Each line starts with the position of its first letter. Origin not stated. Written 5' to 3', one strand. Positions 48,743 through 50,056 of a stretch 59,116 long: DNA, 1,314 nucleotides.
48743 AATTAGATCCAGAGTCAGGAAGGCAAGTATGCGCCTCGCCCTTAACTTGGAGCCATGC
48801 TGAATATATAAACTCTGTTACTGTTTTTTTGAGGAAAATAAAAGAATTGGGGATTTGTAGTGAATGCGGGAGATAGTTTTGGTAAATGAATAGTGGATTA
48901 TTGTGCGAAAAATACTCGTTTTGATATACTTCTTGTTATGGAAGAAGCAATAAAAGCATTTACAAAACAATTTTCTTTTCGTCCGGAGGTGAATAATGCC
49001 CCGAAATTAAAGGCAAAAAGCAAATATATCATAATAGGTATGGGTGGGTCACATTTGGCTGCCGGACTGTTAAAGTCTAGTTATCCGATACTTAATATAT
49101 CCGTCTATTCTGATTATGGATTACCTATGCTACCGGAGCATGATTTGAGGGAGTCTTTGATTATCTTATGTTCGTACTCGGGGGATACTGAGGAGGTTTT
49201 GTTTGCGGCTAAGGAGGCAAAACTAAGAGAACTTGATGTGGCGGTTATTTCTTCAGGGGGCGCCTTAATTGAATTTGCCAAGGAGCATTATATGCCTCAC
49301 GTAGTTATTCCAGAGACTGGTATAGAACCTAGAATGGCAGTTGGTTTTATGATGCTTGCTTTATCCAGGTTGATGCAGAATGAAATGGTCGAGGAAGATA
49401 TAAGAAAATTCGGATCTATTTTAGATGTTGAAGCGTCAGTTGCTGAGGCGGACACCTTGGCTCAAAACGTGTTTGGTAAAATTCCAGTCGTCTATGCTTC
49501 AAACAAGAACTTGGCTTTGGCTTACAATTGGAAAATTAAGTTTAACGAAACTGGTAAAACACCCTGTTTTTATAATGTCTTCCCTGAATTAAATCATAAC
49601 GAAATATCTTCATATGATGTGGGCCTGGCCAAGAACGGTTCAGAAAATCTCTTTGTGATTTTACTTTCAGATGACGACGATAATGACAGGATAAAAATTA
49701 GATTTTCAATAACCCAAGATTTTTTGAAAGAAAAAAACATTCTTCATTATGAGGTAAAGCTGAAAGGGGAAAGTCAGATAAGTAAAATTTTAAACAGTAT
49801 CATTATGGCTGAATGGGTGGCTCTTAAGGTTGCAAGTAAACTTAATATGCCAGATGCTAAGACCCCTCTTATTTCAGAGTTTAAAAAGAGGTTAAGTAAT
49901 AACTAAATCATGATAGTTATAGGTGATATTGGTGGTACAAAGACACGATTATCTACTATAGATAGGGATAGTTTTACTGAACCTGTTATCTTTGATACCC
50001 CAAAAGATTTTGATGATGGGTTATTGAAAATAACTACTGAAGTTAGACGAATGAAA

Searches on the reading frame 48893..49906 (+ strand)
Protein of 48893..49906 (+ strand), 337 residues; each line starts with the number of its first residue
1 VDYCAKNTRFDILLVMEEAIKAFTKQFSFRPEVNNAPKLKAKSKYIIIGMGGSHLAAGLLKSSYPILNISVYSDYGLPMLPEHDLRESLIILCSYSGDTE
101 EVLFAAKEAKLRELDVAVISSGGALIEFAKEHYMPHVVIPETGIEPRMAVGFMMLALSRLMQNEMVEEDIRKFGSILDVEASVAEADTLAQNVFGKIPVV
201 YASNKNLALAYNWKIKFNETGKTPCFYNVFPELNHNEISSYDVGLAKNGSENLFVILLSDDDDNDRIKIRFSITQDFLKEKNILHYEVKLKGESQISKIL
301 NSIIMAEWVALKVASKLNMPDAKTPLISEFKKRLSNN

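Call 26: find_encoding_contigs(protein=window:48893-49906:+, flank=10000, max_places=2)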
Protein window:48893-49906:+ (337 aa): 23 contigs read that carry it; 2 places shown.
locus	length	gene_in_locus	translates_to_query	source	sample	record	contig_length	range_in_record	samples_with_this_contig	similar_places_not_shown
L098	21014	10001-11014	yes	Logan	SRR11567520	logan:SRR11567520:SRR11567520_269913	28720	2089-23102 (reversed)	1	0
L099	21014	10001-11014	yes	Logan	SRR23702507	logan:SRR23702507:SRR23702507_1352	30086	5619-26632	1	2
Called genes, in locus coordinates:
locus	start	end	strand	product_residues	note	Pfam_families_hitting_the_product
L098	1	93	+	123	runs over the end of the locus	PF00238:Ribosomal_L14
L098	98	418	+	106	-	PF00467:KOW, PF17136:ribosomal_L24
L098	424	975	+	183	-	PF00281:Ribosomal_L5, PF00673:Ribosomal_L5_C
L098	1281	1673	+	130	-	PF00410:Ribosomal_S8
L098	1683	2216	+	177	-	PF00347:Ribosomal_L6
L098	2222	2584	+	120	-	PF00861:Ribosomal_L18p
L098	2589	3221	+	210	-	PF00333:Ribosomal_S5, PF03719:Ribosomal_S5_C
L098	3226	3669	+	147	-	PF00828:Ribosomal_L27A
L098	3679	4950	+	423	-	PF00344:SecY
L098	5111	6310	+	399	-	PF08323:Glyco_transf_5, PF13439:Glyco_transf_4, PF13579:Glyco_trans_4_4, PF20706:GT4-conflict, PF00534:Glycos_transf_1, PF13692:Glyco_trans_1_4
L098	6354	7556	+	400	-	PF03065:Glyco_hydro_57, PF01522:Polysacc_deac_1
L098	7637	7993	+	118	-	-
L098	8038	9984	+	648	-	PF00723:Glyco_hydro_15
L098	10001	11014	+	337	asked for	PF10432:bact-PGI_C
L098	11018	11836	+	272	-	PF00480:ROK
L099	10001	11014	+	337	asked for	PF10432:bact-PGI_C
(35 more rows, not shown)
